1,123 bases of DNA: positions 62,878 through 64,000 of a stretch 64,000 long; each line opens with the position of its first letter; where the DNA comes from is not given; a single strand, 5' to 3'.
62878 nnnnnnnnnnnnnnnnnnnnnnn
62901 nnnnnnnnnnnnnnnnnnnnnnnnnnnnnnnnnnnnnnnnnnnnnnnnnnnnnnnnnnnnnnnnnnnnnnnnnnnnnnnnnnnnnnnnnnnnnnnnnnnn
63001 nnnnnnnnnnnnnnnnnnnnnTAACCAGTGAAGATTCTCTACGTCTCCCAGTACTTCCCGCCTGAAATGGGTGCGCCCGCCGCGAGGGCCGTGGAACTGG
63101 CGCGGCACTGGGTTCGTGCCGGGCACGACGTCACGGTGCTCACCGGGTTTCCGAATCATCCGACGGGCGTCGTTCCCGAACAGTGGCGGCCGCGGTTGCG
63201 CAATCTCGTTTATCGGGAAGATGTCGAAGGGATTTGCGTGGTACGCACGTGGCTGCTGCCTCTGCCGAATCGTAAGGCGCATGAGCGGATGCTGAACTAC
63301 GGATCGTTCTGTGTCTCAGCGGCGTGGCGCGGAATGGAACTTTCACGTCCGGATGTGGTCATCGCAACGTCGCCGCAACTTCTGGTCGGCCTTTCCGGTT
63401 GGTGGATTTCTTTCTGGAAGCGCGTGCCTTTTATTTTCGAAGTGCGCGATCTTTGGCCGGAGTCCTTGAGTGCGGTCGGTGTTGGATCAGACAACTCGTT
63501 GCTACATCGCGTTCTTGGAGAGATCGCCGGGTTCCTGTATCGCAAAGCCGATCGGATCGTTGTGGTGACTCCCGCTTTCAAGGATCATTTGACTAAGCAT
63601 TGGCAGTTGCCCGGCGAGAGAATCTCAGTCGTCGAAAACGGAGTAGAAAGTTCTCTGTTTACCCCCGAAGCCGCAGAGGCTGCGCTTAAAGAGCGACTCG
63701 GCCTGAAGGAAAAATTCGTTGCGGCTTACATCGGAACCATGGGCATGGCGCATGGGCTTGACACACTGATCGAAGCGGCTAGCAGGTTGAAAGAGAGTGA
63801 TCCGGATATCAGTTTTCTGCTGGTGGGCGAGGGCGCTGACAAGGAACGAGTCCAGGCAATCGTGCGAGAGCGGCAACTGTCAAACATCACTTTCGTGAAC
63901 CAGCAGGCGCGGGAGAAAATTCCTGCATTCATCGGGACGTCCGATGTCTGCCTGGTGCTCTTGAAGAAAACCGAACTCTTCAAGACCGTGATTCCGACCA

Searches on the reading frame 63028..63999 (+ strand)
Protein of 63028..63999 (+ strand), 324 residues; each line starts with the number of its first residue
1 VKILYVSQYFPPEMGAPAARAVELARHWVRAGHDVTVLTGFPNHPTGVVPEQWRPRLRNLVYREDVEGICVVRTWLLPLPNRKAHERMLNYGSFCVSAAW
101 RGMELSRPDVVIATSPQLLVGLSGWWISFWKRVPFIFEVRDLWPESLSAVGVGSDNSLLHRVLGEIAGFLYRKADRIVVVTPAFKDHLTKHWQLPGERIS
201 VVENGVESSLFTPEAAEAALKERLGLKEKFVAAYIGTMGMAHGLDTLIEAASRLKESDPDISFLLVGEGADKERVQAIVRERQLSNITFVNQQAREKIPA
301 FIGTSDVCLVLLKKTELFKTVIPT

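Call 77: search_protein_families(library=pfam, proteins=[window:63028-63999:+], max_evalue=0.01)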
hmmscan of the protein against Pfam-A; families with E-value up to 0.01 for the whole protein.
window:63028-63999:+ (324 aa): 4 families
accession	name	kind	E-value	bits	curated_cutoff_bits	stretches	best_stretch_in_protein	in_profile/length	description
PF13579.12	Glyco_trans_4_4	-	8.6e-23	81.9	29.7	1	15-205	1-158/158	Glycosyl transferase 4-like domain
PF13439.12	Glyco_transf_4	-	7.1e-21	75.4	28.5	1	21-207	8-167/170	Glycosyltransferase Family 4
PF00534.26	Glycos_transf_1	-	6.8e-12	45.7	26.4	1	221-311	6-99/172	Glycosyl transferases group 1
PF13692.12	Glyco_trans_1_4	-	1.1e-08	35.9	27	1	231-321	3-92/142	Glycosyl transferases group 1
